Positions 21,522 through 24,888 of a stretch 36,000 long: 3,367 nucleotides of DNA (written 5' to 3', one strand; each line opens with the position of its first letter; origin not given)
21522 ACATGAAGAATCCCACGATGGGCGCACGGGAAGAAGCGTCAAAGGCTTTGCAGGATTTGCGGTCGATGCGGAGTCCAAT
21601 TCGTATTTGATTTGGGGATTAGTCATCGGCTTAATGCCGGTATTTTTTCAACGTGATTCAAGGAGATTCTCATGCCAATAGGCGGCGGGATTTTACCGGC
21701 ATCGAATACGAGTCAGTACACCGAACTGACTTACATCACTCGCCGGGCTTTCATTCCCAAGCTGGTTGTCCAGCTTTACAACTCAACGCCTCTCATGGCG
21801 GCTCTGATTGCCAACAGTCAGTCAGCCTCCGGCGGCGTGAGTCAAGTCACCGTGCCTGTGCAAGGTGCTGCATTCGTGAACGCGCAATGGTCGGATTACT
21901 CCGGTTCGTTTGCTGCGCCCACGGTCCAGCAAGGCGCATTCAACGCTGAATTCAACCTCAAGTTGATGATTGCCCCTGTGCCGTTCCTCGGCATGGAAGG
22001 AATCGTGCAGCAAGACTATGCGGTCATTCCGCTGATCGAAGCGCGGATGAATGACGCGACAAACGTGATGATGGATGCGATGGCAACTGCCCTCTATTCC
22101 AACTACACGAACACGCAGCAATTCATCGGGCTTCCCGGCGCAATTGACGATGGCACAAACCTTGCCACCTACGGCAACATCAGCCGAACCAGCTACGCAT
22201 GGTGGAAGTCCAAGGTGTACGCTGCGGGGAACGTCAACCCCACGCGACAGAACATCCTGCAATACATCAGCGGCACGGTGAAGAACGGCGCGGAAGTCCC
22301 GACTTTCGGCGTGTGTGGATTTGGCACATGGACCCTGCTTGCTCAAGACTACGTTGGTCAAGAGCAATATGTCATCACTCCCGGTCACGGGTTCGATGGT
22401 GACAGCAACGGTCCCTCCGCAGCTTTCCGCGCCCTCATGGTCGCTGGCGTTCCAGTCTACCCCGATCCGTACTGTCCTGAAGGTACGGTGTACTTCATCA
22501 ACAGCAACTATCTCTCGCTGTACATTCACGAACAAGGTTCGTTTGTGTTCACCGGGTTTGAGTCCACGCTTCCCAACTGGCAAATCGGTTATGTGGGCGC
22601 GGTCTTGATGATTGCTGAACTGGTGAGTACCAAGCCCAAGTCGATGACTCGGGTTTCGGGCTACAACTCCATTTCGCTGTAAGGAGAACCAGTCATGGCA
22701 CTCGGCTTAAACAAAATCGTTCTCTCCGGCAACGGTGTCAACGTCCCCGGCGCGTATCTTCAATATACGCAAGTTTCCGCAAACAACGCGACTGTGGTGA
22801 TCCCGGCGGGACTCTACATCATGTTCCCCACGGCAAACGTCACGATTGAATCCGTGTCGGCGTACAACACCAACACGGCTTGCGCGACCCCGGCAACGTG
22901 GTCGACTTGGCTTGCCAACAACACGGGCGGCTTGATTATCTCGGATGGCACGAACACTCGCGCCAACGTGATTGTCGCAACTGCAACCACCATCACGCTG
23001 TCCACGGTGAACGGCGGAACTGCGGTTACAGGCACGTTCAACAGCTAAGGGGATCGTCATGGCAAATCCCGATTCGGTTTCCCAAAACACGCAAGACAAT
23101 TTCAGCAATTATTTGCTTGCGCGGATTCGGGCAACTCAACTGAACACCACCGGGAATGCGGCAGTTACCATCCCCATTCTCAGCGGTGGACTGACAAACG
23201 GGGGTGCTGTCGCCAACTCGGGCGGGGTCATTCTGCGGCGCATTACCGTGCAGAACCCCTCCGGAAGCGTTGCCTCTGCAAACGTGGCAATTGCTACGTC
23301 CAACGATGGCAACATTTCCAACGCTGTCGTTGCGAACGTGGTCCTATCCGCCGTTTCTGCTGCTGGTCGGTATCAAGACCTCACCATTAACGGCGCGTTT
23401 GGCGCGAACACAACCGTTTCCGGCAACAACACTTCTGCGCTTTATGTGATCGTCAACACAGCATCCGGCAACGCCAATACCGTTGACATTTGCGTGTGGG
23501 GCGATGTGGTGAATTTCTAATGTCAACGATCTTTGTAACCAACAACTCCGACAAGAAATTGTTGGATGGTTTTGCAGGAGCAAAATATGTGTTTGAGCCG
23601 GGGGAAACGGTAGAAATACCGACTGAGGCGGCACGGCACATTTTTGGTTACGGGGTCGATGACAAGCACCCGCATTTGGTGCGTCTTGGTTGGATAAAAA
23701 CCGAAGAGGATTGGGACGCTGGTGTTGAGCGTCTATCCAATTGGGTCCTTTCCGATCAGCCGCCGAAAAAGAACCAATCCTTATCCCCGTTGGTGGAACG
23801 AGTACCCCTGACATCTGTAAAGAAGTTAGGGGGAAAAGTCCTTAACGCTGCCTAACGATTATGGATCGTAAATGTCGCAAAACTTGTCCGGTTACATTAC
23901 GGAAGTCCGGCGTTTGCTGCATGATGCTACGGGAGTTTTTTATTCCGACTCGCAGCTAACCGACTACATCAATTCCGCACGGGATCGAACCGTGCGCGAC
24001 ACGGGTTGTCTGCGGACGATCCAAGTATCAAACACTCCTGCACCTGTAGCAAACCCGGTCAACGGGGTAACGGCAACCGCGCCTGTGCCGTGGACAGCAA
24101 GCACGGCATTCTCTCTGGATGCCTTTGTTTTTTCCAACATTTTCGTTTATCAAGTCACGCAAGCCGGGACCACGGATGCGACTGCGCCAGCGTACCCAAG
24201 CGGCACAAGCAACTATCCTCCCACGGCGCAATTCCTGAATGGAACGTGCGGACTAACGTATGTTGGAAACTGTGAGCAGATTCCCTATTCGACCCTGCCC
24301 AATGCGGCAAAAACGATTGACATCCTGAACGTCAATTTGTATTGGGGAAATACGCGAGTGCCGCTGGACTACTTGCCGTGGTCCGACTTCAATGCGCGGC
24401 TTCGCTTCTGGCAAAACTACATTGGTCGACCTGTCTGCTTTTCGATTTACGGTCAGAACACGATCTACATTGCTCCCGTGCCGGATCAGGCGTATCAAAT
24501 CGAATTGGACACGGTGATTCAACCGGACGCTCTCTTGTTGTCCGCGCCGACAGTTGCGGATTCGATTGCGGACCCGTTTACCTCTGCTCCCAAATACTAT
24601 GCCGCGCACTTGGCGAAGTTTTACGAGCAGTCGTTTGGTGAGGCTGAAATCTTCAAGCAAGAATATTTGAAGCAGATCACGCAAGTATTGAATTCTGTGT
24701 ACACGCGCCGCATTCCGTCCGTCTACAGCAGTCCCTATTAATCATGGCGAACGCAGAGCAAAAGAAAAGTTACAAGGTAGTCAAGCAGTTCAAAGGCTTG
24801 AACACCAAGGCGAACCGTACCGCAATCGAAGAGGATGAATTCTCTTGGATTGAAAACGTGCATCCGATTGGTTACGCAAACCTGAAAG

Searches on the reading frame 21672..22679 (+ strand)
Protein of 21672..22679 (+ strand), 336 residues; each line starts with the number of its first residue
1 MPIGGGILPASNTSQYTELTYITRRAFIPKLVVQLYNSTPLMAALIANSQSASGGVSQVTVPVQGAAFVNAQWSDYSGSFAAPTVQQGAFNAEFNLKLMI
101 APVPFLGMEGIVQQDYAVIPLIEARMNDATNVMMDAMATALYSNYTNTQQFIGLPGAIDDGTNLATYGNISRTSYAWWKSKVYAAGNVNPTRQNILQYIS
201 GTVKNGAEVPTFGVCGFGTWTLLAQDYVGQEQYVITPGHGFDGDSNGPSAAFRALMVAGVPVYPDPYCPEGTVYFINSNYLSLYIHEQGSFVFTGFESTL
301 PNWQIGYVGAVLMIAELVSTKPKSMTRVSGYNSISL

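Call 26: search_protein_families(library=phrogs, proteins=[window:21672-22679:+], max_evalue=0.01)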
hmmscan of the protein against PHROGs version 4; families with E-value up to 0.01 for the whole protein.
window:21672-22679:+ (336 aa): 3 families
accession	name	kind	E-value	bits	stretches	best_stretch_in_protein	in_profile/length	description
phrog_9953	-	head and packaging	4.3e-36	125.9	1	13-327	6-325/329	major head protein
phrog_14242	-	head and packaging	2e-08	34.3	1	141-287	207-343/396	major head protein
phrog_37569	-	head and packaging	0.0036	17.4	0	254-289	259-294/368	major head protein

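Call 27: search_protein_families(library=pfam, proteins=[window:21672-22679:+], max_evalue=0.01)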
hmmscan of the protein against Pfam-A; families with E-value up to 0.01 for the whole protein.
window:21672-22679:+ (336 aa): 0 families

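Call 34: search_dna_similar(query=window:21672-22679:+, collection=phages, mode=protein, max_rows=40, max_evalue=0.00001)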
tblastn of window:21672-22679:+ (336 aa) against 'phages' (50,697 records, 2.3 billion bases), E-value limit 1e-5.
Records with a match: 10; places in all: 10; records where one place covers at least 80% of the query: 7.
Best place of each record, by identity: 80-90% 2; <60% 8.
By first word of the organism name: Bacteriophage 3; Myxococcus 3; Caudoviricetes 2; TM7 1; Stenotrophomonas 1.
By host as written in the record: - 5; Myxococcus xanthus strain DK883 2; Myxococcus xanthus 1; candidate division TM7 DolZOral124_TM7_55_12 1; Stenotrophomonas maltophilia 1207 1.
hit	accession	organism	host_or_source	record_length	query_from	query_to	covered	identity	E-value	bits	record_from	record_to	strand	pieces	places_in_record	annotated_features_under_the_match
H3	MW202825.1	Bacteriophage sp.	Manatee Spring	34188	1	336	100%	86.3%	0e+0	605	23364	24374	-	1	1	major capsid protein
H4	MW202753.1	Bacteriophage sp.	Manatee Spring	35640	1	336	100%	86.3%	0e+0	602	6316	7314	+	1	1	major capsid protein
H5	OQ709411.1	Myxococcus phage Mx9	Myxococcus xanthus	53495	6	292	85%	27.2%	1e-13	78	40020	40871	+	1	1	putative major capsid protein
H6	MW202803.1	Caudoviricetes sp.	Manatee Spring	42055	35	333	89%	24.9%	8e-7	57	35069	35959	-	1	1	major capsid protein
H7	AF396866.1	Myxococcus phage Mx8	Myxococcus xanthus strain DK883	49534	5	292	86%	25.8%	1e-10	69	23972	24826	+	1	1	major virion structural protein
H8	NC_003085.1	Myxococcus phage Mx8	Myxococcus xanthus strain DK883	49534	5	292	86%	25.8%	1e-10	69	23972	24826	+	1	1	major head protein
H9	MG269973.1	TM7 phage DolZOral124_53_65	candidate division TM7 ...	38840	18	334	94%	23.3%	1e-12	74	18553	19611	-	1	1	homeodomain-like protein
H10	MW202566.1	Caudoviricetes sp.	Manatee Spring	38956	23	284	78%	23.9%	1e-6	56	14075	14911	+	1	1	hypothetical protein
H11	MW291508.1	Stenotrophomonas phage BUCT555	Stenotrophomonas maltophilia 1207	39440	70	292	66%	25.1%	3e-10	67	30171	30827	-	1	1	major capsid protein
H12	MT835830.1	Bacteriophage sp.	human fecal samples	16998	92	313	66%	23.5%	5e-7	57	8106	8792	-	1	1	record has no annotation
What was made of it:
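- Tried and rejected: The best capsid matches are Myxococcus phages Mx8 and Mx9, Stenotrophomonas phage BUCT555 and a TM7 phage, at 23-27% identity (call 34).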

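Call 35: get_annotated_region(hit=H8, flank=7000)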
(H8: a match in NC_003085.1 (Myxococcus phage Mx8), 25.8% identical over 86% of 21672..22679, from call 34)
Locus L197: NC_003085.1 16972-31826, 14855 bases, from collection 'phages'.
description: Myxococcus phage Mx8, complete genome.
organism: Myxococcus phage Mx8 (NCBI taxid 49964)
taxonomy: Viruses; Duplodnaviria; Heunggongvirae; Uroviricota; Caudoviricetes; Myxoctovirus; Myxoctovirus Mx8
host: Myxococcus xanthus strain DK883; source: -; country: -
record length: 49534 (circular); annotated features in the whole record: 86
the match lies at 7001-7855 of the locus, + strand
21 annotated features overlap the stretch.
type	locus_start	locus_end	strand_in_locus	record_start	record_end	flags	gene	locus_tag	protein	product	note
CDS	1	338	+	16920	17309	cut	-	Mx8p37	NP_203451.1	hypothetical protein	-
CDS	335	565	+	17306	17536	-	-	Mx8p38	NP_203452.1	hypothetical protein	-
CDS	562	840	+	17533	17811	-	-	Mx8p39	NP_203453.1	hypothetical protein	-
CDS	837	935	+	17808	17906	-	-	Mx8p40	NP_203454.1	hypothetical protein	-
CDS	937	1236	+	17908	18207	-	-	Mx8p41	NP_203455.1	hypothetical protein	-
CDS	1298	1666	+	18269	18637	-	-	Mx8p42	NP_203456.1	hypothetical protein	-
CDS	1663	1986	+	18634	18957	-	-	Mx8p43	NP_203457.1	hypothetical protein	-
CDS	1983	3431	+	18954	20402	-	-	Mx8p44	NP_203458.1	terminase large subunit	-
CDS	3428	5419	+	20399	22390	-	-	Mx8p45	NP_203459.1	portal protein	-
CDS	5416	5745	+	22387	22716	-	-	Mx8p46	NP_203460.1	hypothetical protein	-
CDS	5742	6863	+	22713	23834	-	-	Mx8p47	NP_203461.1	hypothetical protein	-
CDS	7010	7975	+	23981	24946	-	-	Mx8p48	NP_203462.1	major head protein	-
CDS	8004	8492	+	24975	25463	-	-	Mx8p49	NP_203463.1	virion structural protein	-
CDS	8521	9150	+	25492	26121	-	-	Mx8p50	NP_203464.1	hypothetical protein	-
CDS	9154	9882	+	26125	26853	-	-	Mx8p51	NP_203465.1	tail protein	-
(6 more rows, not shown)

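Call 36: get_annotated_region(hit=H11, flank=7000)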
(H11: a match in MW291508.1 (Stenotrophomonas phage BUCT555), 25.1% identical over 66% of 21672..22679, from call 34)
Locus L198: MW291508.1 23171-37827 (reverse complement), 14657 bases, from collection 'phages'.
description: Stenotrophomonas phage BUCT555, complete genome.
organism: Stenotrophomonas phage BUCT555 (NCBI taxid 2796513)
taxonomy: Viruses; Duplodnaviria; Heunggongvirae; Uroviricota; Caudoviricetes
host: Stenotrophomonas maltophilia 1207; source: hospital sewage; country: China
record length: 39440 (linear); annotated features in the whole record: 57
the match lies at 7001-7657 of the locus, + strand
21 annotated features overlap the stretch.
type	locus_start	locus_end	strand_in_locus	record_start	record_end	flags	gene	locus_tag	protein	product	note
CDS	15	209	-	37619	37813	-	-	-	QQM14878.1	hypothetical protein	-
CDS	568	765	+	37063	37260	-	-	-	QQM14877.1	hypothetical protein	-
CDS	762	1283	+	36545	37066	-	-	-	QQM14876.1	terminase small subunit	-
CDS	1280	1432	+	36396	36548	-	-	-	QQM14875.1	hypothetical protein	-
CDS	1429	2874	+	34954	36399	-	-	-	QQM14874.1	terminase large subunit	-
CDS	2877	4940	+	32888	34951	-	-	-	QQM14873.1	hypothetical protein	-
CDS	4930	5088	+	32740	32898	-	-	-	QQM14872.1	hypothetical protein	-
CDS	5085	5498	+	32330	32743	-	-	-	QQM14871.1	hypothetical protein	-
CDS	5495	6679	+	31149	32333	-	-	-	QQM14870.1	hypothetical protein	-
CDS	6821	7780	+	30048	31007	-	-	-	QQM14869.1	major capsid protein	-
CDS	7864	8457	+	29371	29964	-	-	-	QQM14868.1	hypothetical protein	-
CDS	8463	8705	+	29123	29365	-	-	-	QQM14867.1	hypothetical protein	-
CDS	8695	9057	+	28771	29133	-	-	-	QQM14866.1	hypothetical protein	-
CDS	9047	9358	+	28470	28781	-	-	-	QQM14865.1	putative holin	-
CDS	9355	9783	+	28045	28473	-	-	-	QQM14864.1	putative endolysin protein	-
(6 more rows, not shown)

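Call 37: get_annotated_region(hit=H6, flank=7000)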
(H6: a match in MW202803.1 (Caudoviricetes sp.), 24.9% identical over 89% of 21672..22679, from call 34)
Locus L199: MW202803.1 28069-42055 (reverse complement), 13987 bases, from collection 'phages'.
description: Podoviridae sp. isolate ct52p938, complete genome.
organism: Caudoviricetes sp. (NCBI taxid 2832643)
taxonomy: Viruses; Duplodnaviria; Heunggongvirae; Uroviricota; Caudoviricetes
host: -; source: Manatee Spring; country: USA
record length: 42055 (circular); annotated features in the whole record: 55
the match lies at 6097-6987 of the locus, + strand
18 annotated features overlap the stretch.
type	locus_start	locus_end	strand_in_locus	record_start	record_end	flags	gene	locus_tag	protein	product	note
CDS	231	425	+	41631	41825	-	-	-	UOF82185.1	hypothetical protein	-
CDS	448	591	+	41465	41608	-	-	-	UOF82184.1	hypothetical protein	-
CDS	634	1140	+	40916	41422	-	-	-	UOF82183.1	DNA-packaging protein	-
CDS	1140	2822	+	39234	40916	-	-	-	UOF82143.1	terminase large subunit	-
CDS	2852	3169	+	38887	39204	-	-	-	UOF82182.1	DNA-directed RNA polymerase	-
CDS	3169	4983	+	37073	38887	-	-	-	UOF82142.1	head to tail joining protein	-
CDS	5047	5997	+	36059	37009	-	-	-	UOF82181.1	hypothetical protein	-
CDS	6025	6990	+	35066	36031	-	-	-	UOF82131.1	major capsid protein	-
CDS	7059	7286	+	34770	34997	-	-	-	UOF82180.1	hypothetical protein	-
CDS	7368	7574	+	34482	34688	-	-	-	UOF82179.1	hypothetical protein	-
CDS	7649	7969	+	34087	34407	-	-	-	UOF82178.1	hypothetical protein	-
CDS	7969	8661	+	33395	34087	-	-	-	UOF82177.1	hypothetical protein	-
CDS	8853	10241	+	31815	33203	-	-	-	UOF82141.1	phage stabilization protein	-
CDS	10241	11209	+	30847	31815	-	-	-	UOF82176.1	hypothetical protein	-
CDS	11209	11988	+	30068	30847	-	-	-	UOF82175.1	hypothetical protein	-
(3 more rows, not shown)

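Call 38: get_annotated_region(hit=H9, flank=7000)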
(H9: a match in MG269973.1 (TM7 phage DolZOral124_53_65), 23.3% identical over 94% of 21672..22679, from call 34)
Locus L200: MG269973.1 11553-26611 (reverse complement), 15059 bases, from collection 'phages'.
description: TM7 phage DolZOral124_53_65, complete genome.
organism: TM7 phage DolZOral124_53_65 (NCBI taxid 2053587)
taxonomy: Viruses; Duplodnaviria; Heunggongvirae; Uroviricota; Caudoviricetes
host: candidate division TM7 DolZOral124_TM7_55_12; source: swab of the gingival sulcus of a bottlenose dolphin; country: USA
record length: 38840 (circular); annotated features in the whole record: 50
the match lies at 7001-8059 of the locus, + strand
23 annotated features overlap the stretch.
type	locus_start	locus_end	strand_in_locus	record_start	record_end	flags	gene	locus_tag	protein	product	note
CDS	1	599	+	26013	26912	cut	-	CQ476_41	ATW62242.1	hypothetical protein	-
CDS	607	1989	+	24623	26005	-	-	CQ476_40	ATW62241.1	hypothetical protein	-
CDS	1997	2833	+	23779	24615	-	-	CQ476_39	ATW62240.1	hypothetical protein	-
CDS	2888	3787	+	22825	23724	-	-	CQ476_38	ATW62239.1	hypothetical protein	-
CDS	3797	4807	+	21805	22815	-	-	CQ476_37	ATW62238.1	hypothetical protein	-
CDS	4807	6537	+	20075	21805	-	-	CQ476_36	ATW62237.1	hypothetical protein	-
CDS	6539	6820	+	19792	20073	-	-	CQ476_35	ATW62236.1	hypothetical protein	-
CDS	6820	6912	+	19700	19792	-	-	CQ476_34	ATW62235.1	hypothetical protein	-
CDS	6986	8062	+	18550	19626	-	-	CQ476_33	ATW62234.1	homeodomain-like protein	-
CDS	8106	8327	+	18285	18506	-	-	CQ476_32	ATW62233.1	hypothetical protein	-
CDS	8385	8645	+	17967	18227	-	-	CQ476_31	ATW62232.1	lysozyme-like domain protein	-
CDS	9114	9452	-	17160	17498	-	-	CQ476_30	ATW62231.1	hypothetical protein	-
CDS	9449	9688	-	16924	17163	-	-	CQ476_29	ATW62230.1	hypothetical protein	-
CDS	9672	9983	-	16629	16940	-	-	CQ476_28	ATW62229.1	hypothetical protein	-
CDS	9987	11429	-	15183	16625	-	-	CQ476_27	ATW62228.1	chaperonin Cpn60 / TCP-1 family protein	-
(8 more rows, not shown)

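Call 54: search_solved_structures(query=window:21672-22679:+, max_evalue=1)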
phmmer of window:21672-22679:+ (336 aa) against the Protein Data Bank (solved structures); distinct sequences matched with E-value up to 1: 2.
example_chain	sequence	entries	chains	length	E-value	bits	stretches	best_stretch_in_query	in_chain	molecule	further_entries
7f38_A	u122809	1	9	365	0.077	15.5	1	163-289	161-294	Putative major capsid protein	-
3m1z_A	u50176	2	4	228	0.91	12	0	225-264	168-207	Orotidine 5'-phosphate decarboxylase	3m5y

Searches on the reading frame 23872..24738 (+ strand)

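Call 75: search_protein_families(library=pfam, proteins=[window:23872-24738:+], max_evalue=0.001)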
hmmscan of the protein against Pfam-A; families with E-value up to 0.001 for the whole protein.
window:23872-24738:+ (289 aa): 1 family
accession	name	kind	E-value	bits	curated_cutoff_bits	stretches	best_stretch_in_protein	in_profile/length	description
PF24175.2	SU10_adaptor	-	8.5e-09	36.6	27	1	4-276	2-182/194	SU10 adaptor protein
